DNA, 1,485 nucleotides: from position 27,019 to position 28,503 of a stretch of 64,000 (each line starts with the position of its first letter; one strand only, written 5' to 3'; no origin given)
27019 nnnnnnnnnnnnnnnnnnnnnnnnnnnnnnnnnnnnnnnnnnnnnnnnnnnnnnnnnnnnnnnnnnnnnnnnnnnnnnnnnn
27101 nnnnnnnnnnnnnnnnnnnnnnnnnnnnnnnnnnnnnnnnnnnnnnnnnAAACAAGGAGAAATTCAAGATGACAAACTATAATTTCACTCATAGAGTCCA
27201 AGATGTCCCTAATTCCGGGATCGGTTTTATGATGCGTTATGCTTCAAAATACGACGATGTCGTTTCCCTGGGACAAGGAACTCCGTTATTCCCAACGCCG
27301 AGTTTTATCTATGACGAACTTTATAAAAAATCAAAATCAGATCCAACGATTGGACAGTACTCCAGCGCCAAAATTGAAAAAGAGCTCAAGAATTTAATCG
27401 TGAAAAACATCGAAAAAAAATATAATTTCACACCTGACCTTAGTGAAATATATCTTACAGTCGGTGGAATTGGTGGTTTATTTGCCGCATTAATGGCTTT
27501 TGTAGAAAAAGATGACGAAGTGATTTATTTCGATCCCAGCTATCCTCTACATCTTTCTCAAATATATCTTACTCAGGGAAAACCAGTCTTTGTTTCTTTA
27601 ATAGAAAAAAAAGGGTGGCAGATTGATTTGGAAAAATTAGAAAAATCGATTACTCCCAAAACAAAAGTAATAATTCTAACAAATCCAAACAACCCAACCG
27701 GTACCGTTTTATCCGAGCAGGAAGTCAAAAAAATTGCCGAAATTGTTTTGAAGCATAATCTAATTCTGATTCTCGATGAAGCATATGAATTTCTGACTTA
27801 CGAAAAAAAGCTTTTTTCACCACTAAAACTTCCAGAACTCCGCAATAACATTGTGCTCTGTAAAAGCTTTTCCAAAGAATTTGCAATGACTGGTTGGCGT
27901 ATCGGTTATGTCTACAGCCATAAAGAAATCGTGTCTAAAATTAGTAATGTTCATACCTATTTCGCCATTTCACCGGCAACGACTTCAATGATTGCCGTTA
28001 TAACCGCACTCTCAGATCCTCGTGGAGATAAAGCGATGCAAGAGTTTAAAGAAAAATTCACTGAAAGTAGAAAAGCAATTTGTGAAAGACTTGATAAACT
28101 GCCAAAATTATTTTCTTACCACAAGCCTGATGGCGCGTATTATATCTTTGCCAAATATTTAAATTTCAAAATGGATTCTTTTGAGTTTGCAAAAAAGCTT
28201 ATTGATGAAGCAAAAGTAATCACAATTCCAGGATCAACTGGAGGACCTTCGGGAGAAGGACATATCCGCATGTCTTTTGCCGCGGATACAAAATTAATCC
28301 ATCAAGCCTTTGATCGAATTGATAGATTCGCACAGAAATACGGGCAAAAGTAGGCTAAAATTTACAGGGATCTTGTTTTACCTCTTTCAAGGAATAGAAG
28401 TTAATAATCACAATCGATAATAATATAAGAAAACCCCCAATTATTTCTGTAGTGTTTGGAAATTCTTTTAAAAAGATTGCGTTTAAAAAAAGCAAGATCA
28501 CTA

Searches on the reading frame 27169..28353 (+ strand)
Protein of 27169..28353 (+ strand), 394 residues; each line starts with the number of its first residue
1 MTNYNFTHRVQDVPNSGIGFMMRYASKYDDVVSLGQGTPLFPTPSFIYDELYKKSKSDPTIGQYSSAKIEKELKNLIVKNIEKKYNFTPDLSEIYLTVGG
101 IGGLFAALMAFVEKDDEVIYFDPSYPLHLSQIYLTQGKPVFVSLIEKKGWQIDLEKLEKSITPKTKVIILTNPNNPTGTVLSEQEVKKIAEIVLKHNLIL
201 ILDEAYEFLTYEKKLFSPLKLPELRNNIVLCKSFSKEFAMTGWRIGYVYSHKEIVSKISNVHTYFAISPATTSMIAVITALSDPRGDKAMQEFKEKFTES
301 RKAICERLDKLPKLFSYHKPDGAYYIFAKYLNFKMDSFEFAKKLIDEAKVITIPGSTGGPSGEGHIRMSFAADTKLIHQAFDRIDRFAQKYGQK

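Call 12: search_protein_families(library=pfam, proteins=[window:27169-28353:+], max_evalue=0.001)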
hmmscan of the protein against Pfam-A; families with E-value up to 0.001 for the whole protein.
window:27169-28353:+ (394 aa): 5 families
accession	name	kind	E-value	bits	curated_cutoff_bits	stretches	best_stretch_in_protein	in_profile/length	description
PF00155.27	Aminotran_1_2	-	1.7e-62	212.1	19.7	1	30-384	2-361/361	Aminotransferase class I and II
PF01041.23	DegT_DnrJ_EryC1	-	2.1e-09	37.5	19.8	1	101-205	49-147/360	DegT/DnrJ/EryC1/StrS aminotransferase family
PF01053.26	Cys_Met_Meta_PP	-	1.8e-08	33.8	27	1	38-206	20-176/381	Cys/Met metabolism PLP-dependent enzyme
PF00266.25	Aminotran_5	-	8.9e-08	31.9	21.5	1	52-206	23-178/371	Aminotransferase class-V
PF01212.27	Beta_elim_lyase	-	4.8e-07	29.8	27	1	109-205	65-170/288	Beta-eliminating lyase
